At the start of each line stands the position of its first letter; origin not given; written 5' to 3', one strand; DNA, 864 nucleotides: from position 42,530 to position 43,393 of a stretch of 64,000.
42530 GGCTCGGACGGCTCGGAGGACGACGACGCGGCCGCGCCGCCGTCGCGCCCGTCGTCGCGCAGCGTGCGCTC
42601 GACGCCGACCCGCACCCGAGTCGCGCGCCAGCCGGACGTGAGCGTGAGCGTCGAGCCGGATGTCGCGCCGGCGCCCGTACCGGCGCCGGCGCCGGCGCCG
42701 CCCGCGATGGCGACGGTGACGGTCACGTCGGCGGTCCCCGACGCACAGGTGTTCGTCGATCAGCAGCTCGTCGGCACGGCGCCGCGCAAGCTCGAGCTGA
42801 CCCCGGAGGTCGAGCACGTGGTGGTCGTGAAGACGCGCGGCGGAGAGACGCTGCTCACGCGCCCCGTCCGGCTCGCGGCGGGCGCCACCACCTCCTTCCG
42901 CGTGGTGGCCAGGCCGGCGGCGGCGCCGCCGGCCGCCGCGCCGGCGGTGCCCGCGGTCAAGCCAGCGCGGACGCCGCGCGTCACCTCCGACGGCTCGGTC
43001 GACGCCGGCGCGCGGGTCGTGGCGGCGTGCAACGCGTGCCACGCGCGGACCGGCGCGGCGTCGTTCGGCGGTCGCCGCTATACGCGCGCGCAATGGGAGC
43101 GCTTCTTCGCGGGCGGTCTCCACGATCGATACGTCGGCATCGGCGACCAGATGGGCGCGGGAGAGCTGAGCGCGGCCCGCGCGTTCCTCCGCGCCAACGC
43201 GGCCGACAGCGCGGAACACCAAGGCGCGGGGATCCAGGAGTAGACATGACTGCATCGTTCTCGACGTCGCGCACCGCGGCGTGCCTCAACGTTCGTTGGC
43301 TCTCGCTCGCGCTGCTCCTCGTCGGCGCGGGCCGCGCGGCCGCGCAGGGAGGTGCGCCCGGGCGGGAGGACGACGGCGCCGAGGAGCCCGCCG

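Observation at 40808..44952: Eukaryotic-like kinase with periplasmic PEGA plus CXXCH heme-c domain, translationally coupled to a porin-like outer-membrane protein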

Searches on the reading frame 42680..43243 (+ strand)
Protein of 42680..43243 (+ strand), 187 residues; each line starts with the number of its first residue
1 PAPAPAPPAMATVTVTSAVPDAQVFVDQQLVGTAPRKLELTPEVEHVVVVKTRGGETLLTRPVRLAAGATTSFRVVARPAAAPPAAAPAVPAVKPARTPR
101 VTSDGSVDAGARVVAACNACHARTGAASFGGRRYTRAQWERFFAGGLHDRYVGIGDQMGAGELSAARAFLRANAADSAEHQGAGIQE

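Call 7: search_protein_families(library=pfam, proteins=[window:42680-43243:+], max_evalue=10)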
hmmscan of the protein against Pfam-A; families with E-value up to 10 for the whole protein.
window:42680-43243:+ (187 aa): 4 families
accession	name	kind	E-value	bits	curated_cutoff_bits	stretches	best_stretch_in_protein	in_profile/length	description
PF08308.17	PEGA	-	6.6e-05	23.2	20.8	1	11-75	2-65/71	PEGA domain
PF13442.11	Cytochrome_CBB3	-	0.055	14.2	27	1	111-167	7-65/68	Cytochrome C oxidase, cbb3-type, subunit III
PF07627.16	PSCyt3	-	0.11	13.3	27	1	73-129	31-83/98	Protein of unknown function (DUF1588)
PF22820.2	TcaA_3rd_4th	-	0.22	11.9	27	1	11-34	3-26/73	TcaA protein 3rd/4th domain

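Call 8: search_solved_structures(query=window:42680-43243:+, max_evalue=10, show_alignments=3)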
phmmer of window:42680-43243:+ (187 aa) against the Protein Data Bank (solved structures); distinct sequences matched with E-value up to 10: 9.
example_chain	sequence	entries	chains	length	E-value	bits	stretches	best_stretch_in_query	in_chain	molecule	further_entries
6xr1_A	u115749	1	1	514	5.8e-06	29.7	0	49-81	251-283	dTor_9x57R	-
8uf3_A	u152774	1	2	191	0.0093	19.3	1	55-161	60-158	Cytochrome C4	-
6xr2_A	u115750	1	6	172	0.01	19.2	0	49-81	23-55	dTor_3x57R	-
9hd7_R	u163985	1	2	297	0.05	16.9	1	50-112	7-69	Chlorophyll a-b binding protein, chloroplastic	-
1etp_A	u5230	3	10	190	0.17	15.2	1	105-159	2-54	CYTOCHROME C4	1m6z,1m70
6q2u_A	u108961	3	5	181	0.8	13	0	105-150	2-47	Cytochrome c4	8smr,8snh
3oue_A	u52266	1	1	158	1.4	12.2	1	116-144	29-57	Cytochrome c family protein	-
1rwj_A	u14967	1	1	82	1.8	11.9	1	115-148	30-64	Cytochrome c family protein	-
3ov0_A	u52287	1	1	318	8.8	9.6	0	116-143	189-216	Cytochrome c family protein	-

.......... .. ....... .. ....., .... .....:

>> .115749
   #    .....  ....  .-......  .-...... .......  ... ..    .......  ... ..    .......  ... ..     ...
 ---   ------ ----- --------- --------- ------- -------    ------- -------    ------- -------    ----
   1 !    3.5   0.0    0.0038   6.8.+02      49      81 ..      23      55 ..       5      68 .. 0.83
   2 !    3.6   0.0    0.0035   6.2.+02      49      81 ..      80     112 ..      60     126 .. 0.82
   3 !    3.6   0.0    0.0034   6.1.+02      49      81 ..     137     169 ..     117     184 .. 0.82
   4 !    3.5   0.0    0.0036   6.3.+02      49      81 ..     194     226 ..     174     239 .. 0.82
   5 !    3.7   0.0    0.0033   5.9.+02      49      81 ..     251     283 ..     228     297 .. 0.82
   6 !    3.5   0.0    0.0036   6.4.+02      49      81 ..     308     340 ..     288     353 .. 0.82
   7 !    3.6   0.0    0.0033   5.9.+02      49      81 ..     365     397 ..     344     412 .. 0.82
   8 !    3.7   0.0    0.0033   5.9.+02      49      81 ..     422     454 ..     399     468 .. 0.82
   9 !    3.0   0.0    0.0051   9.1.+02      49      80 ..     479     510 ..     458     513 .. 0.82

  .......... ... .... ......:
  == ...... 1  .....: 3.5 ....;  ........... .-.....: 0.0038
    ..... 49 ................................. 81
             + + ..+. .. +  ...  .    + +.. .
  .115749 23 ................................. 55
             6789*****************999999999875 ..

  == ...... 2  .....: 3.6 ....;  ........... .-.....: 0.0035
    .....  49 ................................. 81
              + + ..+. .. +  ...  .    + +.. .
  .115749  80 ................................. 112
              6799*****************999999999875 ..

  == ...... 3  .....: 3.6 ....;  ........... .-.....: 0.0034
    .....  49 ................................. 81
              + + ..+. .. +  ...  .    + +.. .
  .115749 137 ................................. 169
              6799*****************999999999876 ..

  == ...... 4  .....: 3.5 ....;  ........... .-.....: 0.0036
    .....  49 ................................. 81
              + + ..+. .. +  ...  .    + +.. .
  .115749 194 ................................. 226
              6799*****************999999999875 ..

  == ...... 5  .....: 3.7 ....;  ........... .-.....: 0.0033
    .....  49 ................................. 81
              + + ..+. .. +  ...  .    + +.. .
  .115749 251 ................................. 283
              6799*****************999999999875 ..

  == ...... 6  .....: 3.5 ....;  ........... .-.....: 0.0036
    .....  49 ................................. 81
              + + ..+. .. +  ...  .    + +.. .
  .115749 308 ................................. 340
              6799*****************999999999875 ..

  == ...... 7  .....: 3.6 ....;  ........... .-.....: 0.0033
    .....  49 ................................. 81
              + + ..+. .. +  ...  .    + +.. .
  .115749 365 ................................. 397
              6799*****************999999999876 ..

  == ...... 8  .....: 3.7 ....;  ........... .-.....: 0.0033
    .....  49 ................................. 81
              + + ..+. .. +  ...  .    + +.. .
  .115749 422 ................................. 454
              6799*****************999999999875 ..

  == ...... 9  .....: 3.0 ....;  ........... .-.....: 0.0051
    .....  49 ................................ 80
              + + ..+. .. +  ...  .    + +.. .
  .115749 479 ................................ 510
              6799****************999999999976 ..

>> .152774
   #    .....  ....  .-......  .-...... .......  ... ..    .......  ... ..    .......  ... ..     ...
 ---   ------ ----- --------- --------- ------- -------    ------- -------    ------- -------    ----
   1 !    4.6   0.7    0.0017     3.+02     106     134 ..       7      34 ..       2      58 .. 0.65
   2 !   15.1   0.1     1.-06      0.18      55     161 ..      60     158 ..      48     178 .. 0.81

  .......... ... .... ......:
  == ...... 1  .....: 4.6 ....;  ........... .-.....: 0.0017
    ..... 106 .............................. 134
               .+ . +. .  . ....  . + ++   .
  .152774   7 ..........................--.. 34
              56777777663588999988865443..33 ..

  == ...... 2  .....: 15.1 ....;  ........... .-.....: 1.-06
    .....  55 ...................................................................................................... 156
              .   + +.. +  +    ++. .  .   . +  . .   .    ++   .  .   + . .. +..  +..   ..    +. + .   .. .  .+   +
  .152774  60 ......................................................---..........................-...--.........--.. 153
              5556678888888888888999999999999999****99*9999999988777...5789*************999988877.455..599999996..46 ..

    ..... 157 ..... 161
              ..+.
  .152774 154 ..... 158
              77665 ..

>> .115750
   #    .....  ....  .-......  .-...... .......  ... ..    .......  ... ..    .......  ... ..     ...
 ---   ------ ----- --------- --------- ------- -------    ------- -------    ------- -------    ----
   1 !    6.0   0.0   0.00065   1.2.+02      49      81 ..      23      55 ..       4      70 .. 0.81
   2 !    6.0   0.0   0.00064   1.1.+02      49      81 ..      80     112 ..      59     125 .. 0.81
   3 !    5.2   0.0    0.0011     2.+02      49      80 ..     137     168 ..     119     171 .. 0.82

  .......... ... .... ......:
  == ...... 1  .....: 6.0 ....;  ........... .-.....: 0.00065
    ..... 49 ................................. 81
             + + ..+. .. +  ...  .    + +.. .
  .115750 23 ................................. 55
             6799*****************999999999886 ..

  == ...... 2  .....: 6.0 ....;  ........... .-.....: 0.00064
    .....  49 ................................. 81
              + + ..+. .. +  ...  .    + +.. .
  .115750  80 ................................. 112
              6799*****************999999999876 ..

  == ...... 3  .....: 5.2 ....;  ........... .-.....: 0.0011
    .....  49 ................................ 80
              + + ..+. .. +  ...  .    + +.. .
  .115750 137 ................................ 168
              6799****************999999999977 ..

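Call 9: find_homologous_proteins(query=window:42680-43243:+, max_evalue=0.001)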
Query window:42680-43243:+ (187 aa): 3 proteins with E <= 0.001 among 8000 candidates.
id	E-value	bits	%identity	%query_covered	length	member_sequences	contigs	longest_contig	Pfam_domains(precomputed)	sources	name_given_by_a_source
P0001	6.6e-34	135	47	100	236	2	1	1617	PF08308.18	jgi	-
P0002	9.2e-32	128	66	54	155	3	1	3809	-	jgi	jgi:hypothetical protein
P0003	5.2e-29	119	69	47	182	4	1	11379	-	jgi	jgi:mono/diheme cytochrome c family protein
